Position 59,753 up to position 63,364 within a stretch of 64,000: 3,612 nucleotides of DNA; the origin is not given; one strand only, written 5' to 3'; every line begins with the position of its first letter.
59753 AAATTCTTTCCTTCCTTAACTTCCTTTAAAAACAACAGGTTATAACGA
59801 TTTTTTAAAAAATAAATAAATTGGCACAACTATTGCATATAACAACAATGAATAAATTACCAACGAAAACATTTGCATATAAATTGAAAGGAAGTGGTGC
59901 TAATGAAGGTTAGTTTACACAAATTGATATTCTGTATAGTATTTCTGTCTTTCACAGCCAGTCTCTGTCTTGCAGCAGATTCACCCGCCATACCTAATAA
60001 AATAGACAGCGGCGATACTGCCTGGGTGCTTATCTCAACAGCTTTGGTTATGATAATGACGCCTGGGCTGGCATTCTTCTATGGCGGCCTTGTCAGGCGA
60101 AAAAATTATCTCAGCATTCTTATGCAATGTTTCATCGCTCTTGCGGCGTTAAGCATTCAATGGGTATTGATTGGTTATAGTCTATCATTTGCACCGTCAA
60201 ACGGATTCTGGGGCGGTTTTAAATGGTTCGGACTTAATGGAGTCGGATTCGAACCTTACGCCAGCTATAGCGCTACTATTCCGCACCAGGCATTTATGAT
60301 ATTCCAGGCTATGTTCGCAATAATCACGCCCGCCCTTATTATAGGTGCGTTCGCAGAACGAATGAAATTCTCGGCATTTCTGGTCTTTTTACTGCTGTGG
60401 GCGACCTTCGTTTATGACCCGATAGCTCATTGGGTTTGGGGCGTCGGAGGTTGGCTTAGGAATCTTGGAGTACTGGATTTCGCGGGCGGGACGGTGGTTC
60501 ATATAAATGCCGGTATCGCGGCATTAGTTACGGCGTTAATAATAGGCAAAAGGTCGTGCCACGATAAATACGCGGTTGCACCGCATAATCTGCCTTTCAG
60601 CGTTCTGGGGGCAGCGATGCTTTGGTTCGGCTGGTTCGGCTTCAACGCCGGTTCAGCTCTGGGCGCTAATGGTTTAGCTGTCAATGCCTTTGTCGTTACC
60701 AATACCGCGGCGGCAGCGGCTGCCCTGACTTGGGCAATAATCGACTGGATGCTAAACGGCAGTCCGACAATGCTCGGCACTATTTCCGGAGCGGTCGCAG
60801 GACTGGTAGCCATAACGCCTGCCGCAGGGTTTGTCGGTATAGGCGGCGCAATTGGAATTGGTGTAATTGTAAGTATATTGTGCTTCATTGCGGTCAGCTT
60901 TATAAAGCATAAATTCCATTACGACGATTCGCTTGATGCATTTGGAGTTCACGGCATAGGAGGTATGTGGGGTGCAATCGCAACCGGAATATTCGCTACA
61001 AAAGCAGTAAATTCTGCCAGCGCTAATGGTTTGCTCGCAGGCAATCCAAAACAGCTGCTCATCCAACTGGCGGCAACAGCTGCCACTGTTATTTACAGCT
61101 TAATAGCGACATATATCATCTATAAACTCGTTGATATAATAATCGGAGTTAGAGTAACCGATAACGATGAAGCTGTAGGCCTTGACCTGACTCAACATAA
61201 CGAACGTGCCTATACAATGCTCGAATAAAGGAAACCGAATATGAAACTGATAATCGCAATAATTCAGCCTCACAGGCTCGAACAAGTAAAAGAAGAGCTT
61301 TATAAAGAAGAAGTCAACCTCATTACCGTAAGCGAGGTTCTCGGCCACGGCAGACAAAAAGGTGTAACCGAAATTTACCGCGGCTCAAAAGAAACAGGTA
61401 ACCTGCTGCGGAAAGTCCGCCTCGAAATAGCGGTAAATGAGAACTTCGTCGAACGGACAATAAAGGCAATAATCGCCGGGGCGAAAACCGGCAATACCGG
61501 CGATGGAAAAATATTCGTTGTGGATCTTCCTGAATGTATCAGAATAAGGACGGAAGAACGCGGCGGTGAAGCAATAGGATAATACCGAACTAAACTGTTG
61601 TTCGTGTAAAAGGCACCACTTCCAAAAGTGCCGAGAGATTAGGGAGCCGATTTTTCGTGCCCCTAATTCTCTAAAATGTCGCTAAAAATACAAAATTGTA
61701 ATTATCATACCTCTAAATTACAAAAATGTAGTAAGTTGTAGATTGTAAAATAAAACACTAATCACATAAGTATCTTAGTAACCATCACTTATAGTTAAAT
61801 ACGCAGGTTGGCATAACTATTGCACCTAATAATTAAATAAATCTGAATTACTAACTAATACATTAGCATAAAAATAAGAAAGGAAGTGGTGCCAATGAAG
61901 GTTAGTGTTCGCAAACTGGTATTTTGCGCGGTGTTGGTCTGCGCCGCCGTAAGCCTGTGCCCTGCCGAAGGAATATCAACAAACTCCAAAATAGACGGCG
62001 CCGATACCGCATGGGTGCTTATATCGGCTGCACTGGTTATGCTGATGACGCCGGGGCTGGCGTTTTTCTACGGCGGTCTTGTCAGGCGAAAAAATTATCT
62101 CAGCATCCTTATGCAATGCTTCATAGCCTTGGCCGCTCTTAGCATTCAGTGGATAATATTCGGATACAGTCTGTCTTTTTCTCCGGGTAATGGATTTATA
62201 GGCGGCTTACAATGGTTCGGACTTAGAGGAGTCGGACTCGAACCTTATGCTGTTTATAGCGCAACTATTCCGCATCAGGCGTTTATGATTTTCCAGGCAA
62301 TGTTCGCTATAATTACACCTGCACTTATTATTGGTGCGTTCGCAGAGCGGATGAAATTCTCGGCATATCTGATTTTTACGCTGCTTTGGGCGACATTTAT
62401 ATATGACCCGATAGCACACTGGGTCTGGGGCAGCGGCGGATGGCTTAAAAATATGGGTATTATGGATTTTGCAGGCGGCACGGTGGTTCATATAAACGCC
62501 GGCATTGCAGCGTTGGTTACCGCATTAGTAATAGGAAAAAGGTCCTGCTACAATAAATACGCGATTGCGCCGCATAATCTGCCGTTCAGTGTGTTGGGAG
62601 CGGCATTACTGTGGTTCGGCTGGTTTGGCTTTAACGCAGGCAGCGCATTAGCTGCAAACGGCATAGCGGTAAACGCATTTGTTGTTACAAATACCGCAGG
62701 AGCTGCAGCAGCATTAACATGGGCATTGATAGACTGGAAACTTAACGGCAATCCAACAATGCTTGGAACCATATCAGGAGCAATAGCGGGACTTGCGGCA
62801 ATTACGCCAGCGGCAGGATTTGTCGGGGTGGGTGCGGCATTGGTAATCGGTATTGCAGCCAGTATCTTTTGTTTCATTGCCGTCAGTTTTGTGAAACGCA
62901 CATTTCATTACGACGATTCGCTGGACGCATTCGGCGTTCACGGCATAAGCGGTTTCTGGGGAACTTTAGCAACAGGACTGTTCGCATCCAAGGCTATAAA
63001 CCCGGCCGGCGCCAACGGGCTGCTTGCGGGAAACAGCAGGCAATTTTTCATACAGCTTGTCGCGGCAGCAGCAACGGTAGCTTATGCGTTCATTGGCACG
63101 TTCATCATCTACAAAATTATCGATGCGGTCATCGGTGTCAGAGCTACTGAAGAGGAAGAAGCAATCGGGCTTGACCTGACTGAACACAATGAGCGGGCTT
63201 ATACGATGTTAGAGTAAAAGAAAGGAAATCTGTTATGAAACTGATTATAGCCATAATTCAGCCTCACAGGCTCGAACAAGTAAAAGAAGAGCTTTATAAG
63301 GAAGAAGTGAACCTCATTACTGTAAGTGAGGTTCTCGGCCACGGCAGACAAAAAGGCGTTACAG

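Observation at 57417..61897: Twin structured 3'-UTR elements carry a 12-nt antisense seed to the ribosome-binding region of both amtB genes: candidate sRNA circuit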

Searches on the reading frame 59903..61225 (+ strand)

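Call 37: search_protein_families(library=pfam, proteins=[window:59903-61225:+])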
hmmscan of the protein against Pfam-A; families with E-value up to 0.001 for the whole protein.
window:59903-61225:+ (441 aa): 1 family
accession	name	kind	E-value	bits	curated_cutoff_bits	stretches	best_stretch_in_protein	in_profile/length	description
PF00909.26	Ammonium_transp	-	4e-134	447.7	23.2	1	40-437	1-399/399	Ammonium Transporter Family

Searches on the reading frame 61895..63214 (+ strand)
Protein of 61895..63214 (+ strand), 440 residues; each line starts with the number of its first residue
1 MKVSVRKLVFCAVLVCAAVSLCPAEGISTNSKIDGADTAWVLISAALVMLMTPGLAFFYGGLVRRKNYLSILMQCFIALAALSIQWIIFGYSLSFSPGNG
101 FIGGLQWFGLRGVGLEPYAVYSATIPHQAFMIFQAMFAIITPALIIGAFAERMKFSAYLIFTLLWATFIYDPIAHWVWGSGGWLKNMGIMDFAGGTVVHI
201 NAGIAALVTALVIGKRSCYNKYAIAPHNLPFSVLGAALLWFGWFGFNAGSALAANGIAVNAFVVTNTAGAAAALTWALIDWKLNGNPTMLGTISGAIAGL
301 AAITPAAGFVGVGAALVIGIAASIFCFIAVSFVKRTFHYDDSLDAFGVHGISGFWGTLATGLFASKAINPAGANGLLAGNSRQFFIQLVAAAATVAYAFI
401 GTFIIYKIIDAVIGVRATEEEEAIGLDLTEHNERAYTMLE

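Call 37: search_protein_families(library=pfam, proteins=[window:61895-63214:+])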
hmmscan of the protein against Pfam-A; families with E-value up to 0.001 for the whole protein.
window:61895-63214:+ (440 aa): 1 family
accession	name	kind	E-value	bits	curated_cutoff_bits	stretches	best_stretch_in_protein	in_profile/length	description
PF00909.26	Ammonium_transp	-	4.3e-135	450.9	23.2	1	39-436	1-399/399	Ammonium Transporter Family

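Call 38: find_related_loci(query=window:61895-63214:+, collection=genome_contigs, flank=3000)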
Query window:61895-63214:+ (440 aa) in genome_contigs; peptide patterns used: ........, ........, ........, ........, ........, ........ (x = any residue, [..] = any of these).
600 stretches matched a pattern (row limit reached: there are more); 597 encode a relative of the query (tblastn E <= 1e-3); the best 80 are kept; 80 distinct loci.
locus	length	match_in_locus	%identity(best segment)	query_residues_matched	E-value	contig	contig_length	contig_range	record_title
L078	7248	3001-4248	68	25-440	0e+0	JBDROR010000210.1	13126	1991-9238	MAG: bacterium isolate MEGAHIT-group-1.965 k141_8675301, whole genome shotgun sequence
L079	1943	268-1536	67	18-440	0e+0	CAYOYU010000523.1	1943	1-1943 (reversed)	MAG TPA_asm: uncultured Syntrophorhabdaceae bacterium isolate binchicken_co232_11 genome assembly, contig: NODE_104359_l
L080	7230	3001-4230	71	31-440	0e+0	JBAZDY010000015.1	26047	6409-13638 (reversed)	MAG: Candidatus Omnitrophota bacterium isolate SO_2017_LW3_111 NODE_4723_length_26047_cov_4.487616_LW162_2017, whole gen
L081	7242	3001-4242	67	27-440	0e+0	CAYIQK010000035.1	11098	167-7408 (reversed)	MAG TPA_asm: uncultured Planctomycetales bacterium isolate ERP119705_co25_244 genome assembly, contig: NODE_5079_length_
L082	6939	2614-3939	62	1-440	7e-177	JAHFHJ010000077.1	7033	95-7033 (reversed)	MAG: Candidatus Omnitrophota bacterium isolate nzgw336 NODE_31921_length_7034_cov_10.964849, whole genome shotgun sequen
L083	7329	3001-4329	60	8-440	1e-169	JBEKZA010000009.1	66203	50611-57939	MAG: Sedimentisphaerales bacterium isolate SPRUCE 688 SPRUCE_688_9, whole genome shotgun sequence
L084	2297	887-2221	59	2-440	4e-180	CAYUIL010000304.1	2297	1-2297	MAG TPA_asm: uncultured Pirellulales bacterium isolate binchicken_co34_208 genome assembly, contig: NODE_88233_length_22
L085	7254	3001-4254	62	23-437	6e-167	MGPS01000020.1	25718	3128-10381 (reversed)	MAG: Deltaproteobacteria bacterium GWC2_42_11 gwc2_scaffold_1817, whole genome shotgun sequence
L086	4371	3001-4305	58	4-438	2e-162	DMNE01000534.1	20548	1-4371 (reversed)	MAG TPA_asm: Nitrospiraceae bacterium isolate UBA9159 contig_45158, whole genome shotgun sequence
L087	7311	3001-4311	58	3-438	1e-160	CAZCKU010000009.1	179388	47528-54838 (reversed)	MAG TPA_asm: uncultured Thermodesulfovibrio sp. isolate binchicken_co269_38 genome assembly, contig: NODE_71_length_1793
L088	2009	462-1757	58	5-436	7e-173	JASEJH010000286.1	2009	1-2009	MAG: Thermoanaerobacteraceae bacterium isolate Yes71-27 NODE_286_length_2009_cov_3.785056, whole genome shotgun sequence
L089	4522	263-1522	62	20-439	3e-161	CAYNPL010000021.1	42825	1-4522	MAG TPA_asm: uncultured Gaiellales bacterium isolate binchicken_co274_173 genome assembly, contig: NODE_2320_length_4282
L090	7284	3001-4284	58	9-438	9e-160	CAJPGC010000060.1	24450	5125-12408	uncultured bacterium isolate BACT1 genome assembly, contig: CONTIG_60, whole genome shotgun sequence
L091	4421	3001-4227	61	32-439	5e-161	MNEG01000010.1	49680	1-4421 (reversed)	MAG: Candidatus Rokubacteria bacterium 13_1_40CM_68_15 13_1_40cm_scaffold_185, whole genome shotgun sequence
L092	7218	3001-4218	59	32-437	2e-159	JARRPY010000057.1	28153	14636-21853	MAG: Deltaproteobacteria bacterium isolate Spart_188_MAG scaffold_3048, whole genome shotgun sequence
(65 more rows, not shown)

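Call 66: find_encoding_contigs(protein=window:61895-63214:+, flank=1500, max_places=5)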
Protein window:61895-63214:+ (440 aa): 3 contigs read that carry it; 1 place shown.
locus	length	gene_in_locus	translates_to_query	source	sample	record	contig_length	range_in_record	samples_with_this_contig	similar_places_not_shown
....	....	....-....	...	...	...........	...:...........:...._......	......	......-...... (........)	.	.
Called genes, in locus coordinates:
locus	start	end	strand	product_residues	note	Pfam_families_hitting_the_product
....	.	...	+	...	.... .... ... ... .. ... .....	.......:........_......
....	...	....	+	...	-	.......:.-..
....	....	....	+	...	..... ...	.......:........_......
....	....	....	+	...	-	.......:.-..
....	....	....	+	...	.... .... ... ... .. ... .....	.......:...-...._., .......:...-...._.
